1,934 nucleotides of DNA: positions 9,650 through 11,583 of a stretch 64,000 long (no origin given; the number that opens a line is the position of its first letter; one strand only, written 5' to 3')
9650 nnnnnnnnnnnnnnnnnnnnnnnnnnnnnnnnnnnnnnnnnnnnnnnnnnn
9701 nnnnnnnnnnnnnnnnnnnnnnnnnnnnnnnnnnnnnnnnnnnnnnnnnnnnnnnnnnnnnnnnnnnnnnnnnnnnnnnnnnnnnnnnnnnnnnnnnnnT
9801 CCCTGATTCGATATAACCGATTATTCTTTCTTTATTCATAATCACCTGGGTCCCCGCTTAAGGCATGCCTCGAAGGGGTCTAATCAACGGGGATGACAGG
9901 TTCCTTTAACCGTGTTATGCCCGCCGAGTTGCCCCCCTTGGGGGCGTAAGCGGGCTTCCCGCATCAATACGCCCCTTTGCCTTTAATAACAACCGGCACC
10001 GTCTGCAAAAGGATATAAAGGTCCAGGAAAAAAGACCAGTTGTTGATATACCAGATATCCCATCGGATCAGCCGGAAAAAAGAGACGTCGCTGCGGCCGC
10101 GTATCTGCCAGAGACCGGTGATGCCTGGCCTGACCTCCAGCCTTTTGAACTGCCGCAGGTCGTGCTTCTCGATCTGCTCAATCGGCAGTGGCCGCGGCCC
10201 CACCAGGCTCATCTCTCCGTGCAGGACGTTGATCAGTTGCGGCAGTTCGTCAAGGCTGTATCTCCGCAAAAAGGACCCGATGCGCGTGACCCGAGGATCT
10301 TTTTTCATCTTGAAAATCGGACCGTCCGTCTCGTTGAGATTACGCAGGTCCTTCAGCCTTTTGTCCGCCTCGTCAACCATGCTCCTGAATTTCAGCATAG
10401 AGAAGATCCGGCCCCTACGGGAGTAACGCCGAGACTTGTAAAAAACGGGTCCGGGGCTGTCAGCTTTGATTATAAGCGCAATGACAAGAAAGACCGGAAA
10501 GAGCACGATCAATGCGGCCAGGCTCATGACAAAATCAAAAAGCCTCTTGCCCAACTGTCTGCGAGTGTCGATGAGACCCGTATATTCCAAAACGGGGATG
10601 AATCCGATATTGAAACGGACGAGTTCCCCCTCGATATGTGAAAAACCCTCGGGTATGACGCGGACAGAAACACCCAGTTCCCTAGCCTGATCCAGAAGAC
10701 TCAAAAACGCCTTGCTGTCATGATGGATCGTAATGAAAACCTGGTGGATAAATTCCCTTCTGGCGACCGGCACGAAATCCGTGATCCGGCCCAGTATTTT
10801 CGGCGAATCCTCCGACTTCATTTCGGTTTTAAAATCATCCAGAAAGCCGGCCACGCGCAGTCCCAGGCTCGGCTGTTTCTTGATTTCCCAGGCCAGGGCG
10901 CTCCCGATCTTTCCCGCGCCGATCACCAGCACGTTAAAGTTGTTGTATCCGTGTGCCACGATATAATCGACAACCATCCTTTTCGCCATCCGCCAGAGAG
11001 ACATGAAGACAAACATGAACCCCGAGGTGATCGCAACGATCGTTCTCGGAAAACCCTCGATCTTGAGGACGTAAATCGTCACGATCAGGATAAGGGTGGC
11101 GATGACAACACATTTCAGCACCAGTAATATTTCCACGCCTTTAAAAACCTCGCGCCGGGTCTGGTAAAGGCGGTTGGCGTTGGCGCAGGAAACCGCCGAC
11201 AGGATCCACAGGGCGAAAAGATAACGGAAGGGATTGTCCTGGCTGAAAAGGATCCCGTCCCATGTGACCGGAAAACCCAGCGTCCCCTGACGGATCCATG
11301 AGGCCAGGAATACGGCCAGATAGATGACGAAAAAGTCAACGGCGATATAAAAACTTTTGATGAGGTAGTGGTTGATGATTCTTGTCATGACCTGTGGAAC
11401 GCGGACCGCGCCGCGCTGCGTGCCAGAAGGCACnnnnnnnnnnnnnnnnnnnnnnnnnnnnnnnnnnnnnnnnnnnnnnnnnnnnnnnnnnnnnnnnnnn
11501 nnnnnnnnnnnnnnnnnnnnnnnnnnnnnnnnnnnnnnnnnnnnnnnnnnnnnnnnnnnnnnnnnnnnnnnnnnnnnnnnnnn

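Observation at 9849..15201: A ~115-nt structured intergenic element present twice inside the glycan locus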

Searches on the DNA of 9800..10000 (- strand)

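Call 7: search_rna_families(source=window, start=9800, end=10000, threshold=evalue, max_evalue=10, show_alignments=3)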
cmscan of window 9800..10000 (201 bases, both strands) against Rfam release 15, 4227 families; matches with E-value up to 10: 1.
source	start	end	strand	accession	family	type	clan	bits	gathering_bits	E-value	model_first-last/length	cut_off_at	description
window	9916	9955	-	RF02795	Pab91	Gene; snRNA; snoRNA; HACA-box;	-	15.7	71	1.6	1-57/57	no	Pab91 RNA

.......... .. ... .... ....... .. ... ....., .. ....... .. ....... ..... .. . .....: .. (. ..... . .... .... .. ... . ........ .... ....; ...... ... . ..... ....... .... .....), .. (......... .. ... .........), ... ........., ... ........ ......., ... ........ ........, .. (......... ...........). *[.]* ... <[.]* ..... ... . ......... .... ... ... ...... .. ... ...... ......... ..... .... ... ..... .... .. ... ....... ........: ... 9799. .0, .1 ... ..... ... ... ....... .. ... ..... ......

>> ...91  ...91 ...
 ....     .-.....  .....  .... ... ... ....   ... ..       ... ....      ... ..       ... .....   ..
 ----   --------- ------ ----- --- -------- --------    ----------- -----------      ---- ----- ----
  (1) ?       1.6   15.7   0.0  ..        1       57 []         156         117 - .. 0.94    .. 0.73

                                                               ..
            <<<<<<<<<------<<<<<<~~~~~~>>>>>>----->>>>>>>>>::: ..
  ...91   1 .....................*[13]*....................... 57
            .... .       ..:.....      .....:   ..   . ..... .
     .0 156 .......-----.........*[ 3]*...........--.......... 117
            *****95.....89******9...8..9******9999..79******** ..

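Call 72: search_dna_similar(query=window:9843-9966:-, collection=phages, mode=distant, max_evalue=1, max_rows=10)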
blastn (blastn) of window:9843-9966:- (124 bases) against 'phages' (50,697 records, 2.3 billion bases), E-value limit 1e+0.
No match.

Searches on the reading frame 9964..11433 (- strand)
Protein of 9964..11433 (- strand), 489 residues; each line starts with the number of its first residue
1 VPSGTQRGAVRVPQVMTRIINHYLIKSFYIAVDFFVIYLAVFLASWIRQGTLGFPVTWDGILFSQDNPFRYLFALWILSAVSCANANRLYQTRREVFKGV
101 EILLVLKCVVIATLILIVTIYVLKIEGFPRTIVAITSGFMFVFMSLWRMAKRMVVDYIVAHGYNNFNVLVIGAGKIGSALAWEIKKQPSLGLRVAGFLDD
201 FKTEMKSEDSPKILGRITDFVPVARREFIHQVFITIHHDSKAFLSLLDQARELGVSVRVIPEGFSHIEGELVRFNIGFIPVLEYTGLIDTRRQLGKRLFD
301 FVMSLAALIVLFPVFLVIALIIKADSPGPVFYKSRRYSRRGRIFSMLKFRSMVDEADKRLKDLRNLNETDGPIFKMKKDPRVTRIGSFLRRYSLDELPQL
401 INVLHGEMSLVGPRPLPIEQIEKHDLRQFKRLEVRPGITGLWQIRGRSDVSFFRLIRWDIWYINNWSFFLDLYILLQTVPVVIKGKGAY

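Call 13: search_protein_families(library=pfam, proteins=[window:9964-11433:-], max_evalue=0.001)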
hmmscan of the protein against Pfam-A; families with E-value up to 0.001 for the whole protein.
window:9964-11433:- (489 aa): 2 families
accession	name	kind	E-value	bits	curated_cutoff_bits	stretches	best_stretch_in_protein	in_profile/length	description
PF02397.22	Bac_transf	-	3.6e-68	229.1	27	1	296-484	1-179/179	Bacterial sugar transferase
PF13727.12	CoA_binding_3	-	2.3e-17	64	25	1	89-261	5-175/175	CoA-binding domain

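Call 75: find_homologous_proteins(query=window:9964-11433:-, max_evalue=1e-60)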
Query window:9964-11433:- (489 aa): 3086 proteins with E <= 1e-60 among 8000 candidates; the best 120 are listed.
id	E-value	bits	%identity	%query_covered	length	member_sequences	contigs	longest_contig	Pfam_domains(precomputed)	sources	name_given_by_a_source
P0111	0.0e+0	1058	100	97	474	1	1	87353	PF13727.13,PF02397.23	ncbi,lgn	-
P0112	7.0e-209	713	65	97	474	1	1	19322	PF13727.13,PF02397.23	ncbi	-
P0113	2.2e-197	675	61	96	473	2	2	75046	PF13727.13,PF02397.23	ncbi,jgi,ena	-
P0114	2.1e-193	662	60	97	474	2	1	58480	PF13727.13,PF02397.23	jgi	-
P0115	2.7e-192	658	60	96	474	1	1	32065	PF13727.13,PF02397.23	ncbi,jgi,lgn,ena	ncbi:MAG: sugar transferase [Candidatus Omnitrophota bacterium]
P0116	1.7e-191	655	62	97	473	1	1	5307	PF13727.13,PF02397.23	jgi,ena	-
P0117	2.0e-191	655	60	96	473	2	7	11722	PF13727.13,PF02397.23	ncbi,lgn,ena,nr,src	ncbi:MAG: hypothetical protein A3D10_05625 [Omnitrophica WOR_2 bacterium RIFCSPHIGHO2_02_FULL_48_11]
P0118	3.1e-191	654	61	95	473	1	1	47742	PF13727.13,PF02397.23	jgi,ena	-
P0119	3.2e-191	654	61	95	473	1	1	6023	PF13727.13,PF02397.23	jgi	-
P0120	3.6e-191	654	61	95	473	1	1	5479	PF13727.13,PF02397.23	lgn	-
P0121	3.8e-191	654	60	97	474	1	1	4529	PF13727.13,PF02397.23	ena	-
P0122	5.5e-191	654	61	97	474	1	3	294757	PF13727.13,PF02397.23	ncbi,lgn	-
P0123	1.1e-190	653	62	97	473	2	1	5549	PF13727.13,PF02397.23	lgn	-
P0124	1.5e-190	652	59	96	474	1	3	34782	PF13727.13,PF02397.23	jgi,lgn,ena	-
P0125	1.7e-190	652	61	96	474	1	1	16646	PF13727.13,PF02397.23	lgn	-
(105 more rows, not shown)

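Call 76: find_encoding_contigs(protein=P0112, flank=8000, max_places=2)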
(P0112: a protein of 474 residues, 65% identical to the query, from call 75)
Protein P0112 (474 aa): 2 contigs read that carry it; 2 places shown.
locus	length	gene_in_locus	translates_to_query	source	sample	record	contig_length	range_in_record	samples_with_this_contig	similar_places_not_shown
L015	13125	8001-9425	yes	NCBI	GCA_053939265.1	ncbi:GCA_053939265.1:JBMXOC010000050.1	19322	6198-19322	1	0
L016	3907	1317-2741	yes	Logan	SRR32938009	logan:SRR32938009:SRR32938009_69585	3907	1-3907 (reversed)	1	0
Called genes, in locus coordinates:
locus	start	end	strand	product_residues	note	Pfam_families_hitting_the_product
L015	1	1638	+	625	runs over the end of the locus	PF04932:Wzy_C (weak)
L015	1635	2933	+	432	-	PF13439:Glyco_transf_4, PF13579:Glyco_trans_4_4 (weak), PF00534:Glycos_transf_1, PF13692:Glyco_trans_1_4, PF13524:Glyco_trans_1_2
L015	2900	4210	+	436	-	PF26626:DUF8201 (weak)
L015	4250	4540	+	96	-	-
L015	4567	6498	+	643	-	-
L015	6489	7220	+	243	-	PF00535:Glycos_transf_2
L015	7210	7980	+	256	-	PF03808:Glyco_tran_WecG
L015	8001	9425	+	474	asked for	PF13727:CoA_binding_3, PF02397:Bac_transf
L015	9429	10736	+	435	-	PF04932:Wzy_C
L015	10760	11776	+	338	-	PF01370:Epimerase, PF02719:Polysacc_synt_2 (weak), PF04321:RmlD_sub_bind, PF05368:NmrA (faint), PF16363:GDP_Man_Dehyd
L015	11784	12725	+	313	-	PF01073:3Beta_HSD (faint), PF01370:Epimerase, PF02719:Polysacc_synt_2 (faint), PF04321:RmlD_sub_bind (weak), PF16363:GDP_Man_Dehyd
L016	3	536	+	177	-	?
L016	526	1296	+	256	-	PF03808:Glyco_tran_WecG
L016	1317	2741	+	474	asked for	PF13727:CoA_binding_3, PF02397:Bac_transf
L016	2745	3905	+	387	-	?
